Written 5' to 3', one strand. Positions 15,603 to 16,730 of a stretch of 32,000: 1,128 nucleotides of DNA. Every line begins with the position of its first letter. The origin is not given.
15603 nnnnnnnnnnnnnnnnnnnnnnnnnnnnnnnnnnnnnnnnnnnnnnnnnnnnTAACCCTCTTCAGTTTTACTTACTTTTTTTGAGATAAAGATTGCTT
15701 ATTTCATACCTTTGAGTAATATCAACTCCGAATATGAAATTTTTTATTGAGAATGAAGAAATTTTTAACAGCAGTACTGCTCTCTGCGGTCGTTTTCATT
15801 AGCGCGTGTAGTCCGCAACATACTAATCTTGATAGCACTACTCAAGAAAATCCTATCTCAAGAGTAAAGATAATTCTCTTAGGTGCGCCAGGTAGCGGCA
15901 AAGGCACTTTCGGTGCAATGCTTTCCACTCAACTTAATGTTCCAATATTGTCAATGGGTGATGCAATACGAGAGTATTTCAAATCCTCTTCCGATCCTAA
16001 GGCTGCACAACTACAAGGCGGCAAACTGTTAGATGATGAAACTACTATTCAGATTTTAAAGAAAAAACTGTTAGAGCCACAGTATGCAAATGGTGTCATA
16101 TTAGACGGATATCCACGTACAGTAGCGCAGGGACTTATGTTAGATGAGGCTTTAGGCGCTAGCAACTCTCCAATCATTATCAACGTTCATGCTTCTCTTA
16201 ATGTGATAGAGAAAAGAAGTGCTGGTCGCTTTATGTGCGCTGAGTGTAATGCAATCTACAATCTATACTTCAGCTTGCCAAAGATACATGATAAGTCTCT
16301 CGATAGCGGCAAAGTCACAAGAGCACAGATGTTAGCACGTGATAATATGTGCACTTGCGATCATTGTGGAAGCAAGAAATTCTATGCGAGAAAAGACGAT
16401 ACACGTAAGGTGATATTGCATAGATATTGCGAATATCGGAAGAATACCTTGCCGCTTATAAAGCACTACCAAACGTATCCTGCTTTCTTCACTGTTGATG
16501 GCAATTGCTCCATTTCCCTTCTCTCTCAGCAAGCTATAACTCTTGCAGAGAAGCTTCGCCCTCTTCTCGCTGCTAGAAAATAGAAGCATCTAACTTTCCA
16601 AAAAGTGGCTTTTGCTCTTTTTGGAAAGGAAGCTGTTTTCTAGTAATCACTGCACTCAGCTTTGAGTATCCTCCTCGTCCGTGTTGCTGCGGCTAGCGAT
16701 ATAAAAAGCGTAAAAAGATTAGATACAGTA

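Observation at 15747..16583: Adenylate kinase paralog with a lipoprotein signal peptide, predicted to be exported or membrane-tethered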

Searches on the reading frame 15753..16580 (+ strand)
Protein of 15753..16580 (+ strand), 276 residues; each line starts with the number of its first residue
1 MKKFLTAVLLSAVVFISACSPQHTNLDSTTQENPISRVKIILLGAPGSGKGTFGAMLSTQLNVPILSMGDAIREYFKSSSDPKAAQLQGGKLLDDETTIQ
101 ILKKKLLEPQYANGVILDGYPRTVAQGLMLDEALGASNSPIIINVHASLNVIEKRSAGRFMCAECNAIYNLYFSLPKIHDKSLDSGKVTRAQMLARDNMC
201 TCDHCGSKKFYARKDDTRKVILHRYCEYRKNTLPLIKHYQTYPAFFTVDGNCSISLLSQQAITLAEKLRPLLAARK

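Call 4: search_protein_families(library=pfam, proteins=[window:15753-16580:+], max_evalue=0.01)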
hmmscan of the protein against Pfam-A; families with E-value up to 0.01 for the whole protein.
window:15753-16580:+ (276 aa): 6 families
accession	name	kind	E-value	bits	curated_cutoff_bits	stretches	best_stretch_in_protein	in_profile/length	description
PF00406.28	ADK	-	1.2e-25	90.9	26.8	1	42-241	1-148/151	Adenylate kinase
PF13207.12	AAA_17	-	1.3e-16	61.5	27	1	43-155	1-118/136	AAA domain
PF05191.20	ADK_lid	-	1.6e-06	28.3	26.6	1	159-180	1-22/36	Adenylate kinase, active site lid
PF13238.12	AAA_18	-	0.0004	21.3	29.4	1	40-84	1-40/128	AAA domain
PF13521.12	AAA_28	-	0.002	18.8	27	1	39-88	1-48/164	AAA domain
PF13671.12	AAA_33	-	0.0055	17.4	27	0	40-159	2-118/143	AAA domain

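Call 5: find_homologous_proteins(query=window:15753-16580:+)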
Query window:15753-16580:+ (276 aa): 1906 proteins with E <= 0.001 among 3480 candidates; the best 120 are listed.
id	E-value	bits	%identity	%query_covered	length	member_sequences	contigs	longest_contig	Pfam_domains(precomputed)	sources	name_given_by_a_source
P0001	3.8e-180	615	100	100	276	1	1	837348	PF00406.30,PF05191.21,PF13207.13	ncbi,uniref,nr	ncbi:Adenylate kinase [Candidatus Fokinia solitaria]|uniref:Adenylate kinase n=1 Tax=Candidatus Foki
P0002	1.4e-141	488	78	100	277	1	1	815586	PF00406.30,PF13207.13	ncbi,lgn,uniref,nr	ncbi:adenylate kinase family protein [Candidatus Fokinia crypta]|uniref:Adenylate kinase n=1 Tax=Can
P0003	6.1e-56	208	42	88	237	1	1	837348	PF00406.30,PF13207.13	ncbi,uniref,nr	ncbi:Adenylate kinase [Candidatus Fokinia solitaria]|uniref:Adenylate kinase n=1 Tax=Candidatus Foki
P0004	1.2e-54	204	42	88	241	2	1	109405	PF00406.30,PF05191.21,PF13207.13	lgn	-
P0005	3.6e-32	130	38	79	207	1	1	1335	PF00406.30,PF05191.21,PF13207.13,PF13238.13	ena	-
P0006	1.6e-31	128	36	76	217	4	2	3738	PF00406.30,PF05191.21,PF13207.13,PF13238.13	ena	-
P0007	5.1e-31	126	34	84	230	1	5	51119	PF00406.30,PF05191.21,PF13671.13,PF13207.13,PF13238.13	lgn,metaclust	metaclust:status=active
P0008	1.1e-30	125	35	82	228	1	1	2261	PF00406.30,PF05191.21,PF13207.13,PF13238.13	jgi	jgi:adenylate kinase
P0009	1.3e-30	125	38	76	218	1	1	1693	PF00406.30,PF05191.21,PF13207.13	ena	-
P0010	1.4e-30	125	37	77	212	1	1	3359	PF17213.10,PF00406.30,PF05191.21,PF13207.13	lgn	-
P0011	2.7e-30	124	35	83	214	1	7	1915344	PF00406.30,PF05191.21,PF13671.13,PF13207.13,PF13238.13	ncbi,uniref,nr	ncbi:adenylate kinase [Thermosipho melanesiensis]|uniref:Adenylate kinase n=2 Tax=Thermosipho melane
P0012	3.0e-30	124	35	82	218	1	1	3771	PF00406.30,PF05191.21,PF13207.13,PF13238.13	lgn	-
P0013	1.5e-29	121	36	79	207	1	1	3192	PF00406.30,PF05191.21,PF13207.13,PF13238.13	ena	-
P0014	3.6e-29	120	34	80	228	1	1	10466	PF00406.30,PF05191.21,PF13207.13,PF13238.13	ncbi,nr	ncbi:MAG TPA: adenylate kinase [Candidatus Angelobacter sp.]|nr:adenylate kinase [Candidatus Angelob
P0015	6.4e-29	119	36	83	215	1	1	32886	PF00406.30,PF05191.21,PF13671.13,PF13207.13,PF13238.13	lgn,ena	-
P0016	8.4e-29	119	34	82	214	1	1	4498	PF17213.10,PF00406.30,PF05191.21,PF13207.13,PF13238.13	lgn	-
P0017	8.9e-29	119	34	82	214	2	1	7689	PF17213.10,PF00406.30,PF05191.21,PF13207.13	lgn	-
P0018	9.7e-29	119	33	82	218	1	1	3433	PF17213.10,PF00406.30,PF05191.21,PF13207.13,PF13238.13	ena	-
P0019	1.1e-28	119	37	75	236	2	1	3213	PF00406.30,PF05191.21,PF13207.13,PF13238.13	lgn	-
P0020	1.1e-28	119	33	79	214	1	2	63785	PF17213.10,PF00406.30,PF05191.21,PF13207.13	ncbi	-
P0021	1.4e-28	118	36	79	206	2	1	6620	PF00406.30,PF05191.21,PF13207.13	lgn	-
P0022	1.5e-28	118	34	80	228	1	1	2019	PF17213.10,PF00406.30,PF05191.21,PF13207.13,PF13238.13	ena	-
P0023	2.1e-28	118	35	79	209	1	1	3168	PF00406.30,PF05191.21,PF13207.13,PF13238.13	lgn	-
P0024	2.1e-28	118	34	84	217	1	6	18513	PF00406.30,PF05191.21,PF13207.13,PF13238.13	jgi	jgi:adenylate kinase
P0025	2.7e-28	117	35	82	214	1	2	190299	PF00406.30,PF05191.21,PF13207.13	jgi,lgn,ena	-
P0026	2.7e-28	117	33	86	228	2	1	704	PF00406.30,PF05191.21,PF13671.13,PF13207.13,PF13238.13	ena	-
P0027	3.5e-28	117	37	77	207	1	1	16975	PF00406.30,PF05191.21,PF13207.13,PF13238.13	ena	-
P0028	3.6e-28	117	34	81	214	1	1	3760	PF00406.30,PF05191.21,PF13671.13,PF13207.13,PF13238.13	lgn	-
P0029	3.7e-28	117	34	81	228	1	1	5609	PF17213.10,PF00406.30,PF05191.21,PF13207.13,PF13238.13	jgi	jgi:adenylate kinase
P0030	4.4e-28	117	34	83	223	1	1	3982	PF00406.30,PF05191.21,PF13671.13,PF13207.13,PF13238.13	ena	-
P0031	4.5e-28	117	33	87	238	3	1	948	PF00406.30,PF05191.21,PF13671.13,PF13207.13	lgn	-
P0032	4.7e-28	116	33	91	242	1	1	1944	PF17213.10,PF00406.30,PF05191.21,PF13207.13,PF13238.13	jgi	jgi:adenylate kinase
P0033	8.0e-28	116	32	84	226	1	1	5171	PF00406.30,PF05191.21,PF13207.13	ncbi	-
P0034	9.9e-28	115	35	78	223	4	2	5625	PF00406.30,PF05191.21,PF13207.13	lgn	-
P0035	1.0e-27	115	32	84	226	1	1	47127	PF17213.10,PF00406.30,PF05191.21,PF13207.13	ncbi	-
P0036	1.1e-27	115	34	86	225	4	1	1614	PF00406.30,PF05191.21,PF13207.13,PF13238.13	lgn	-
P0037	1.1e-27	115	32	82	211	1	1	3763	PF17213.10,PF00406.30,PF05191.21,PF13207.13,PF13238.13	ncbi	ncbi:MAG: adenylate kinase [Promethearchaeota archaeon]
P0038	1.2e-27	115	32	83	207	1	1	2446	PF17213.10,PF00406.30,PF05191.21,PF13207.13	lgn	-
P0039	1.2e-27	115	33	80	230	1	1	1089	PF00406.30,PF05191.21,PF13671.13,PF13207.13,PF13238.13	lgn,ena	-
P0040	1.3e-27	115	35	79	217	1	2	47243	PF17213.10,PF00406.30,PF05191.21,PF13207.13,PF13238.13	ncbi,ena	-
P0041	1.4e-27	115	32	84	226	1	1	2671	PF00406.30,PF05191.21,PF13207.13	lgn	-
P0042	1.5e-27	115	35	86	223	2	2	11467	PF00406.30,PF05191.21,PF13207.13,PF13238.13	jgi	jgi:adenylate kinase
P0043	1.8e-27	114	34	79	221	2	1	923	PF00406.30,PF05191.21,PF13207.13,PF13238.13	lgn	-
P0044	1.9e-27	114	37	73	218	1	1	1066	PF00406.30,PF05191.21,PF13207.13,PF13238.13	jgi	jgi:adenylate kinase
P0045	2.0e-27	114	34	80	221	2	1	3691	PF17213.10,PF00406.30,PF05191.21,PF13207.13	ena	-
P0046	2.1e-27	114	32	83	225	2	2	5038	PF00406.30,PF05191.21,PF13207.13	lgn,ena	-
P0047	2.2e-27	114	35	81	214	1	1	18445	PF00406.30,PF05191.21,PF13207.13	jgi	-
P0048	2.3e-27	114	33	77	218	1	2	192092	PF17213.10,PF00406.30,PF05191.21,PF13671.13,PF13207.13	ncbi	-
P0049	2.6e-27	114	36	73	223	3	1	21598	PF00406.30,PF05191.21,PF13207.13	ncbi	-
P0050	2.9e-27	114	36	77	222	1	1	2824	PF00406.30,PF05191.21,PF13207.13,PF13238.13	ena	-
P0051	3.1e-27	114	34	82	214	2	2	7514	PF17213.10,PF00406.30,PF05191.21,PF13207.13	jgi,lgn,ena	-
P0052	3.1e-27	114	34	76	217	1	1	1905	PF00406.30,PF05191.21,PF13671.13,PF13207.13,PF13238.13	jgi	jgi:adenylate kinase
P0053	3.2e-27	114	31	80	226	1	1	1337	PF00406.30,PF05191.21,PF13207.13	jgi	-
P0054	3.5e-27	114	37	73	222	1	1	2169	PF00406.30,PF05191.21,PF13207.13,PF13238.13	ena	-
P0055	3.6e-27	114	32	78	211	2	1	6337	PF17213.10,PF00406.30,PF05191.21,PF13207.13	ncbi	ncbi:MAG: adenylate kinase [Acutalibacteraceae bacterium]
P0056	4.2e-27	113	34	75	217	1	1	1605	PF00406.30,PF05191.21,PF13671.13,PF13207.13,PF13238.13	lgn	-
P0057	4.4e-27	113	31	84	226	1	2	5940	PF00406.30,PF05191.21,PF13207.13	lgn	-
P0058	4.9e-27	113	34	80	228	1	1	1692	PF00406.30,PF05191.21,PF13207.13,PF13238.13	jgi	jgi:adenylate kinase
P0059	5.0e-27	113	34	77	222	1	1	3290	PF00406.30,PF05191.21,PF13207.13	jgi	jgi:adenylate kinase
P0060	5.2e-27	113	35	79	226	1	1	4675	PF00406.30,PF05191.21,PF13207.13,PF13238.13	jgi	jgi:adenylate kinase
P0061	5.3e-27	113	36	77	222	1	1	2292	PF00406.30,PF05191.21,PF13671.13,PF13207.13,PF13238.13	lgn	-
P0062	5.6e-27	113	32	83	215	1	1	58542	PF00406.30,PF05191.21,PF13207.13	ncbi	-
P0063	6.4e-27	113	35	77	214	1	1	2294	PF17213.10,PF00406.30,PF05191.21,PF13671.13,PF13207.13,PF13238.13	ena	-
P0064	6.8e-27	113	33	82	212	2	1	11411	PF17213.10,PF00406.30,PF05191.21,PF13207.13,PF13238.13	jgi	jgi:adenylate kinase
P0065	7.1e-27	113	36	73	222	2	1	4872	PF00406.30,PF05191.21,PF13671.13,PF13207.13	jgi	jgi:adenylate kinase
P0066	7.8e-27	112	34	86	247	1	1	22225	PF00406.30,PF05191.21,PF13207.13,PF13238.13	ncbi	-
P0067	9.5e-27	112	34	79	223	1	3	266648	PF00406.30,PF05191.21,PF13207.13,PF13238.13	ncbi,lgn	-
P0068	9.9e-27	112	35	73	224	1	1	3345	PF00406.30,PF05191.21,PF13207.13,PF13238.13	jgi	jgi:adenylate kinase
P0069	1.0e-26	112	35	81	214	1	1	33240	PF17213.10,PF00406.30,PF05191.21,PF13207.13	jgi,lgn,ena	-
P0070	1.2e-26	112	33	80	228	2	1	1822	PF17213.10,PF00406.30,PF05191.21,PF13207.13,PF13238.13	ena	-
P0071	1.3e-26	112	33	79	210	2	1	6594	PF17213.10,PF00406.30,PF05191.21,PF13207.13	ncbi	-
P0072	1.3e-26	112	32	83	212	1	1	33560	PF17213.10,PF00406.30,PF05191.21,PF13207.13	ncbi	ncbi:MAG: adenylate kinase [Candidatus Thorarchaeota archaeon]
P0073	1.4e-26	112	37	73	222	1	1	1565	PF00406.30,PF05191.21,PF13207.13,PF13238.13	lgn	-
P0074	1.7e-26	111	34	86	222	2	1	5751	PF00406.30,PF05191.21,PF13207.13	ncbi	-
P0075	1.8e-26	111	35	77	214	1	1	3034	PF17213.10,PF00406.30,PF05191.21,PF13671.13,PF13207.13,PF13238.13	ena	-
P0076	1.8e-26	111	35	77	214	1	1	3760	PF17213.10,PF00406.30,PF05191.21,PF13671.13,PF13207.13,PF13238.13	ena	-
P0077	2.1e-26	111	33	79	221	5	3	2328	PF00406.30,PF05191.21,PF13207.13,PF13238.13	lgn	-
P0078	2.1e-26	111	32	82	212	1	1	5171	PF00406.30,PF05191.21,PF13207.13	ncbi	ncbi:adenylate kinase [Candidatus Hodarchaeum mangrovi]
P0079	2.2e-26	111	34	79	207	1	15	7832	PF00406.30,PF05191.21,PF13207.13,PF13238.13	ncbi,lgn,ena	ncbi:MAG: adenylate kinase [Candidatus Fimimonas sp.]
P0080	2.2e-26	111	35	75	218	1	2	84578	PF17213.10,PF00406.30,PF05191.21,PF13671.13,PF13207.13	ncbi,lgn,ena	-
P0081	2.3e-26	111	35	73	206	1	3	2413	PF00406.30,PF05191.21,PF13207.13,PF13238.13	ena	-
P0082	2.4e-26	111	36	76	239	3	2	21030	PF00406.30,PF05191.21,PF13671.13,PF13207.13,PF13238.13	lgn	-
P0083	2.7e-26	111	31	82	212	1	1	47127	PF17213.10,PF00406.30,PF05191.21,PF13207.13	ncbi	ncbi:adenylate kinase [Candidatus Hodarchaeum mangrovi]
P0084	2.8e-26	111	33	78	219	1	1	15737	PF00406.30,PF05191.21,PF13207.13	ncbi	-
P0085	3.2e-26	110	34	79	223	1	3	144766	PF00406.30,PF05191.21,PF13207.13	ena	-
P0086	3.4e-26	110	34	79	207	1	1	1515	PF00406.30,PF05191.21,PF13207.13,PF13238.13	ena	-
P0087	3.4e-26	110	33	86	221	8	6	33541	PF00406.30,PF05191.21,PF13207.13,PF13238.13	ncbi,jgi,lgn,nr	ncbi:MAG: nucleoside monophosphate kinase [Candidatus Aminicenantes bacterium]|nr:nucleoside monopho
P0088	4.0e-26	110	35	77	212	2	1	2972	PF17213.10,PF00406.30,PF05191.21,PF13207.13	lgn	-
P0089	4.2e-26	110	34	79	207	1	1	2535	PF00406.30,PF05191.21,PF13207.13,PF13238.13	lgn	-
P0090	4.6e-26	110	35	84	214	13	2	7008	PF00406.30,PF05191.21,PF13207.13,PF13238.13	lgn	-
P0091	5.0e-26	110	32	82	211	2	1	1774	PF00406.30,PF05191.21,PF13207.13,PF13238.13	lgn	-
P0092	5.0e-26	110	34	84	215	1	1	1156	PF17213.10,PF00406.30,PF05191.21,PF13207.13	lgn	-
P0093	5.1e-26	110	34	79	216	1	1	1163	PF00406.30,PF05191.21,PF13671.13,PF13207.13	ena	-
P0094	5.2e-26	110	33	79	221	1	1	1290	PF00406.30,PF05191.21,PF13207.13,PF13238.13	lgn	-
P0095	5.2e-26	110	36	83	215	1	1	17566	PF00406.30,PF05191.21,PF13521.13,PF13671.13,PF13207.13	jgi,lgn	jgi:adenylate kinase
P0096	5.4e-26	110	34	80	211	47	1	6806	PF00406.30,PF05191.21,PF13671.13,PF13207.13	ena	-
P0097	5.6e-26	110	33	80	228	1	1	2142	PF17213.10,PF00406.30,PF05191.21,PF13207.13,PF13238.13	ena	-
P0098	5.6e-26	110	33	84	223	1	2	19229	PF17213.10,PF00406.30,PF05191.21,PF13207.13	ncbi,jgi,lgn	ncbi:MAG: adenylate kinase [Candidatus Aminicenantes bacterium]|jgi:adenylate kinase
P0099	5.6e-26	110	33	83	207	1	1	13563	PF00406.30,PF05191.21,PF13207.13,PF13238.13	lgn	-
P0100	5.8e-26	110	33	79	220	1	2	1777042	PF00406.30,PF05191.21,PF13207.13,PF13238.13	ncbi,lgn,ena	-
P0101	5.9e-26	110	35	78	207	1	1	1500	PF00406.30,PF05191.21,PF13207.13,PF13238.13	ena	-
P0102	6.1e-26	110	33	78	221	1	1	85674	PF17213.10,PF00406.30,PF05191.21,PF13207.13,PF13238.13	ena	-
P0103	6.2e-26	109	31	83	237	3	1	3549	PF00406.30,PF05191.21,PF13207.13,PF13238.13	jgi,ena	-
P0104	6.2e-26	109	31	81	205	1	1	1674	PF00406.30,PF05191.21,PF13207.13,PF13238.13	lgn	-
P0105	6.3e-26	109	31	81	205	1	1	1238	PF00406.30,PF05191.21,PF13207.13,PF13238.13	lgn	-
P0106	7.2e-26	109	34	82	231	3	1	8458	PF00406.30,PF05191.21,PF13207.13,PF13238.13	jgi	jgi:adenylate kinase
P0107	9.0e-26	109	31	83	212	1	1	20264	PF17213.10,PF00406.30,PF05191.21,PF13207.13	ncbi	ncbi:MAG: adenylate kinase [Promethearchaeota archaeon]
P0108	9.4e-26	109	30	82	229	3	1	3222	PF00406.30,PF05191.21,PF13207.13,PF13238.13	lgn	-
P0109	9.5e-26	109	31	81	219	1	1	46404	PF00406.30,PF05191.21,PF13671.13,PF13207.13,PF13238.13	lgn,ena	-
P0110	1.2e-25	109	32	84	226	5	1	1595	PF00406.30,PF05191.21,PF13671.13,PF13207.13,PF13238.13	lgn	-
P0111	1.3e-25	108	33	80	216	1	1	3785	PF00406.30,PF05191.21,PF13207.13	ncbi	-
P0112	1.3e-25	108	33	79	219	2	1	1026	PF00406.30,PF05191.21,PF13207.13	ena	-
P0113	1.3e-25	108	31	82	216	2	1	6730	PF00406.30,PF05191.21,PF13207.13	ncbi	-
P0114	1.4e-25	108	35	73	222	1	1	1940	PF00406.30,PF05191.21,PF13207.13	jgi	jgi:adenylate kinase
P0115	1.4e-25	108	33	79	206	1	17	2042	PF00406.30,PF05191.21,PF13207.13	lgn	-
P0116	1.4e-25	108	34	77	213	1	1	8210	PF17213.10,PF00406.30,PF05191.21,PF13671.13,PF13207.13,PF13238.13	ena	-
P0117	1.4e-25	108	32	82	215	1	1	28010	PF17213.10,PF00406.30,PF05191.21,PF13207.13,PF13238.13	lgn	-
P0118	1.4e-25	108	31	83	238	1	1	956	PF00406.30,PF05191.21,PF13207.13,PF13238.13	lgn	-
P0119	1.5e-25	108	34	79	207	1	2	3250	PF00406.30,PF05191.21,PF13207.13,PF13238.13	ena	-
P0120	1.7e-25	108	35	78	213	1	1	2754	PF17213.10,PF00406.30,PF05191.21,PF13671.13,PF13207.13,PF13238.13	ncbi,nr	ncbi:MAG: adenylate kinase [Candidatus Margulisbacteria bacterium]|nr:adenylate kinase [Candidatus M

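Call 14: find_encoding_contigs(protein=P0002, flank=10000, max_places=4)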
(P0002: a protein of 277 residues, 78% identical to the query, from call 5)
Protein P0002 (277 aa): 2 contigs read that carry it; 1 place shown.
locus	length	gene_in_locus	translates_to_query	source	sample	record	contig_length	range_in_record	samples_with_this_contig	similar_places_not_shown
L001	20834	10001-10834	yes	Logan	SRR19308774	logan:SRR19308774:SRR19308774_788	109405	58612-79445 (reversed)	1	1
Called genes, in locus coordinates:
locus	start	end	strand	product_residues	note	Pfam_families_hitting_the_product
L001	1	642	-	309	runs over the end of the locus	PF04392:ABC_sub_bind, PF13407:Peripla_BP_4 (weak)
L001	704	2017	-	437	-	PF04052:TolB_N, PF25174:Beta-prop_THOC3 (faint), PF26549:Tricorn_N (faint), PF07676:PD40 (faint), PF26550:Tricorn_2nd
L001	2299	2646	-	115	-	PF00467:KOW, PF17136:ribosomal_L24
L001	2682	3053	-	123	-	PF00238:Ribosomal_L14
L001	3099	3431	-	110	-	PF00366:Ribosomal_S17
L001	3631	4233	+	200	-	PF01058:Oxidored_q6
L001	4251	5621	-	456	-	PF02321:OEP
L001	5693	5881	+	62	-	-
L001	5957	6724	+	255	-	PF00106:adh_short, PF23441:SDR, PF13561:adh_short_C2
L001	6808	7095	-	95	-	-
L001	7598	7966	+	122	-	-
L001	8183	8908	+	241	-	PF00406:ADK, PF13207:AAA_17, PF05191:ADK_lid (faint)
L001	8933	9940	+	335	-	PF00551:Formyl_trans_N, PF02911:Formyl_trans_C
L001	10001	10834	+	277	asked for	PF00406:ADK, PF13207:AAA_17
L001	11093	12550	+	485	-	PF07690:MFS_1, PF00854:PTR2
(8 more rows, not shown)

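Call 15: find_encoding_contigs(protein=P0004, flank=10000, max_places=4)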
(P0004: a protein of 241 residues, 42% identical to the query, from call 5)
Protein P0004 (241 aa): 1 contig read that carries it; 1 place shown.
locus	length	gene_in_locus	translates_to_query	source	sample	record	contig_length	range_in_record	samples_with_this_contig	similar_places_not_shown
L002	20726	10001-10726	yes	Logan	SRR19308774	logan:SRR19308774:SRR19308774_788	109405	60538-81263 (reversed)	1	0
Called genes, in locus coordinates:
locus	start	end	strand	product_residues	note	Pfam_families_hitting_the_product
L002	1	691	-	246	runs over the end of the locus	PF02463:SMC_N, PF00005:ABC_tran, PF13304:AAA_21 (weak)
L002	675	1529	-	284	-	PF02653:BPD_transp_2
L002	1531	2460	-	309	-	PF04392:ABC_sub_bind, PF13407:Peripla_BP_4 (weak)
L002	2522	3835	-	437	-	PF04052:TolB_N, PF25174:Beta-prop_THOC3 (faint), PF26549:Tricorn_N (faint), PF07676:PD40 (faint), PF26550:Tricorn_2nd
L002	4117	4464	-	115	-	PF00467:KOW, PF17136:ribosomal_L24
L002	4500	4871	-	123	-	PF00238:Ribosomal_L14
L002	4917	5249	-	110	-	PF00366:Ribosomal_S17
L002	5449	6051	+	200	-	PF01058:Oxidored_q6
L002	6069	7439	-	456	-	PF02321:OEP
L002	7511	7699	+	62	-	-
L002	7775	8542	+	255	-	PF00106:adh_short, PF23441:SDR, PF13561:adh_short_C2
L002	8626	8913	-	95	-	-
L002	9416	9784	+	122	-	-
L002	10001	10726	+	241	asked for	PF00406:ADK, PF13207:AAA_17, PF05191:ADK_lid (faint)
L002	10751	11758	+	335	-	PF00551:Formyl_trans_N, PF02911:Formyl_trans_C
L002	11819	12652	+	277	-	PF00406:ADK, PF13207:AAA_17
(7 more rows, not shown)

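Call 31: search_protein_representatives(protein=P0001)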
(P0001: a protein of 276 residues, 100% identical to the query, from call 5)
Query: 276 residues. Proteins with E-value up to 0.001 (for the whole library): 15519; up to 1e-10: 5821; up to 1e-30: 42. The best 150 are listed.
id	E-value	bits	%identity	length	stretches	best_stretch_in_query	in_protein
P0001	1.2e-180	614.8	100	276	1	1-276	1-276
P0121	9.0e-110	382.5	35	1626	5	39-244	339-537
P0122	1.1e-60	221.7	32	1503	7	40-155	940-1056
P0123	1.1e-56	208.6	31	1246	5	37-201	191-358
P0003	1.9e-56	207.8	44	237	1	36-257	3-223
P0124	5.9e-48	180.0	29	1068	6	40-155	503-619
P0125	3.4e-47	177.5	36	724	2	36-240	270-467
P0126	5.9e-45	170.1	34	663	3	36-242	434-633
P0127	5.9e-44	166.9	32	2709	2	12-259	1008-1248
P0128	3.5e-42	161.0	33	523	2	37-251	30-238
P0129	9.0e-42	159.7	31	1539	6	38-139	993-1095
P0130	5.4e-40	153.9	34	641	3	37-177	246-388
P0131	1.7e-39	152.2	29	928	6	37-138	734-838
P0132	3.2e-39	151.3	31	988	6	20-144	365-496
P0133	6.6e-39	150.3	28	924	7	41-155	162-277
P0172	3.2e-29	118.6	39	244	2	36-178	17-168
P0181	4.3e-28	114.9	40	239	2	38-178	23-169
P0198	3.0e-27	112.1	38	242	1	33-251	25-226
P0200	4.3e-27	111.6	36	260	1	35-244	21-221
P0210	7.2e-27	110.9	39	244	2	39-179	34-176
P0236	8.1e-26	107.4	36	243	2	37-178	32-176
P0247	1.8e-25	106.3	38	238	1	36-261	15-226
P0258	2.8e-25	105.7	36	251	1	38-247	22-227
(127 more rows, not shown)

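Call 33: list_cluster_members(proteins=[P0181, P0198, P0210, P0236, P0172, P0247, P0200, P0258])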
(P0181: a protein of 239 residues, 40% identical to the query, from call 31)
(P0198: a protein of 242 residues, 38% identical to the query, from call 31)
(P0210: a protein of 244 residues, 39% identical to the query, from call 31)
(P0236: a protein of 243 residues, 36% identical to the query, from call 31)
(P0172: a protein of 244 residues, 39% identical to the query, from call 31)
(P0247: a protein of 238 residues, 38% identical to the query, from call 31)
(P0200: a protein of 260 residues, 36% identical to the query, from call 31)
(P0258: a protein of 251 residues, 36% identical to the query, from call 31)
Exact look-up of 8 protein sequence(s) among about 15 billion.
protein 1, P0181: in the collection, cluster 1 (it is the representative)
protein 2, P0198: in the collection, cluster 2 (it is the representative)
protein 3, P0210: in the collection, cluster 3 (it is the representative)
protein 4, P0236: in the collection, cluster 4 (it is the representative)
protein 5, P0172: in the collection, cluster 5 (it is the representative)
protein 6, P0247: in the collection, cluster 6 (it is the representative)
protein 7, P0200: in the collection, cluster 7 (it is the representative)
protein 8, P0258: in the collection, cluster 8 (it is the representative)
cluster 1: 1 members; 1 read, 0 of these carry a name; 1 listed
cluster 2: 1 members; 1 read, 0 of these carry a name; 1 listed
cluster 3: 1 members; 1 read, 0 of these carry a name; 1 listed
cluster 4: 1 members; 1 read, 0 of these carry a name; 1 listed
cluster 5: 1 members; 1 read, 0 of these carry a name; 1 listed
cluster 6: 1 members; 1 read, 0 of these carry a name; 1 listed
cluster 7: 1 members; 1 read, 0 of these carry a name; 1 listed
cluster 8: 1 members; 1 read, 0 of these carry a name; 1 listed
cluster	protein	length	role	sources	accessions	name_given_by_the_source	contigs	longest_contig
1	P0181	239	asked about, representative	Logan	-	-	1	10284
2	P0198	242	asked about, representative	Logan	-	-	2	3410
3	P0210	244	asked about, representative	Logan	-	-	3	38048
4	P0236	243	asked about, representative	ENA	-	-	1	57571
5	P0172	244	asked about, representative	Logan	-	-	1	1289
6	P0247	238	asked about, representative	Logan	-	-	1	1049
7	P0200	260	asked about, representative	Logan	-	-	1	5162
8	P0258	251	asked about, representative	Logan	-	-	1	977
